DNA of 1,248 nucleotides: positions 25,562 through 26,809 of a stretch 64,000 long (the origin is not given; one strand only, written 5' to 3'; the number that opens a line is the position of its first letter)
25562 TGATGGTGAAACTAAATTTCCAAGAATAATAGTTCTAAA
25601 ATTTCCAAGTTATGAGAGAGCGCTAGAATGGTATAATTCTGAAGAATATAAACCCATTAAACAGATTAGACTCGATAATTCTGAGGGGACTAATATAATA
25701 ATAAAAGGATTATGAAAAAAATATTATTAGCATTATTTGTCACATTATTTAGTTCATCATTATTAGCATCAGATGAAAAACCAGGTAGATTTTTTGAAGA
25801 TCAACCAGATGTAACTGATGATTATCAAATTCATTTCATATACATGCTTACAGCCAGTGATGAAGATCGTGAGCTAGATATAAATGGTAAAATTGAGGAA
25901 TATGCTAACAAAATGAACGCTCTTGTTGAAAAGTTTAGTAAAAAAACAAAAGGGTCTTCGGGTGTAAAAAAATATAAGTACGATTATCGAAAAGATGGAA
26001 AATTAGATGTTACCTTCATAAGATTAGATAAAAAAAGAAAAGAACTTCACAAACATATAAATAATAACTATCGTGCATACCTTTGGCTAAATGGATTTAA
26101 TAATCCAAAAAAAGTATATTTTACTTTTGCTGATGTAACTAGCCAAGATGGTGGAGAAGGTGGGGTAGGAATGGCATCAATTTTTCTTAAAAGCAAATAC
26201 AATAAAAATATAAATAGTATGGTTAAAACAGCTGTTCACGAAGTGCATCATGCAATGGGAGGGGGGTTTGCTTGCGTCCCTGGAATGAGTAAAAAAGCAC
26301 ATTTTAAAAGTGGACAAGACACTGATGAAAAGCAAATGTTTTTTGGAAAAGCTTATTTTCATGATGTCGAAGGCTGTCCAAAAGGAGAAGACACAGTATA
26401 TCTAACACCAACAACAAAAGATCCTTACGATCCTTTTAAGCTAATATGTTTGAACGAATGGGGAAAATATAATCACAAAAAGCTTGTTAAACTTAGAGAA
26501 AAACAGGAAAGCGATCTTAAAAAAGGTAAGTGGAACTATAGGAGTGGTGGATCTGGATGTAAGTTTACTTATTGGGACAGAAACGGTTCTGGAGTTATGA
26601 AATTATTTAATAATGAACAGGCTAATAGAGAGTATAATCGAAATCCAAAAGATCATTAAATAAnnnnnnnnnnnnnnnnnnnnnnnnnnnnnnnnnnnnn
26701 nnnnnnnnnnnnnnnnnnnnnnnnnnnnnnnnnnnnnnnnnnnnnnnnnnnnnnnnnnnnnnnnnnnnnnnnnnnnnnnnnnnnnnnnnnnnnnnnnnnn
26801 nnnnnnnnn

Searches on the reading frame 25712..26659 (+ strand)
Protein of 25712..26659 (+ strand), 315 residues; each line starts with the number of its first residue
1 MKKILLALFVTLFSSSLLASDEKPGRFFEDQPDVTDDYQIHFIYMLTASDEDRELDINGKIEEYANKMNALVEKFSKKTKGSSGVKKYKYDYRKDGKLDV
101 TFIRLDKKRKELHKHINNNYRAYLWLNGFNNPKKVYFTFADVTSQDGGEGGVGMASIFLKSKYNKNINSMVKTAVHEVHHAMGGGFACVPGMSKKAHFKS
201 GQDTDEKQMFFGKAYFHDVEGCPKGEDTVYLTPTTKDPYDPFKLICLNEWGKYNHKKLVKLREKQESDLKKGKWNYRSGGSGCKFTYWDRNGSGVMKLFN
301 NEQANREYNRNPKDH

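Call 70: find_encoding_contigs(protein=window:25712-26659:+, flank=10000, max_places=1)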
Protein window:25712-26659:+ (315 aa): 2 contigs read that carry it; 1 place shown.
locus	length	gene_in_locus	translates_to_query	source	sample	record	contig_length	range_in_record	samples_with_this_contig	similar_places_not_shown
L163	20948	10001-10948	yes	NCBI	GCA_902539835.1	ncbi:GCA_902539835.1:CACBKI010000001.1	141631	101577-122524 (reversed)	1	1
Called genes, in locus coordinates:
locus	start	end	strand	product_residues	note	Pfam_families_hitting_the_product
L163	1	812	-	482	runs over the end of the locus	PF04174:CP_ATPgrasp_1, PF14403:CP_ATPgrasp_2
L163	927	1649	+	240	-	PF00227:Proteasome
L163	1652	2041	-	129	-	PF19662:DUF6165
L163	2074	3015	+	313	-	PF01075:Glyco_transf_9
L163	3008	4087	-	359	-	PF05145:AbrB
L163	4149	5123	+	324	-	PF03401:TctC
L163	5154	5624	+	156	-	PF07331:TctB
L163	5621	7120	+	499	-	PF01970:TctA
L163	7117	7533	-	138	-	-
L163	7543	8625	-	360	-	PF13439:Glyco_transf_4, PF00534:Glycos_transf_1, PF13692:Glyco_trans_1_4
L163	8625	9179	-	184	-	PF00578:AhpC-TSA, PF08534:Redoxin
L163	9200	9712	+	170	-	PF21711:DCTN5 (weak), PF25087:GMPPB_C (faint), PF25084:LbH_EIF2B (weak), PF00132:Hexapep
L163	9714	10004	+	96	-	PF07045:DUF1330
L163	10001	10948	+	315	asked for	-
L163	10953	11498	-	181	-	PF12766:Pyridox_oxase_2 (weak)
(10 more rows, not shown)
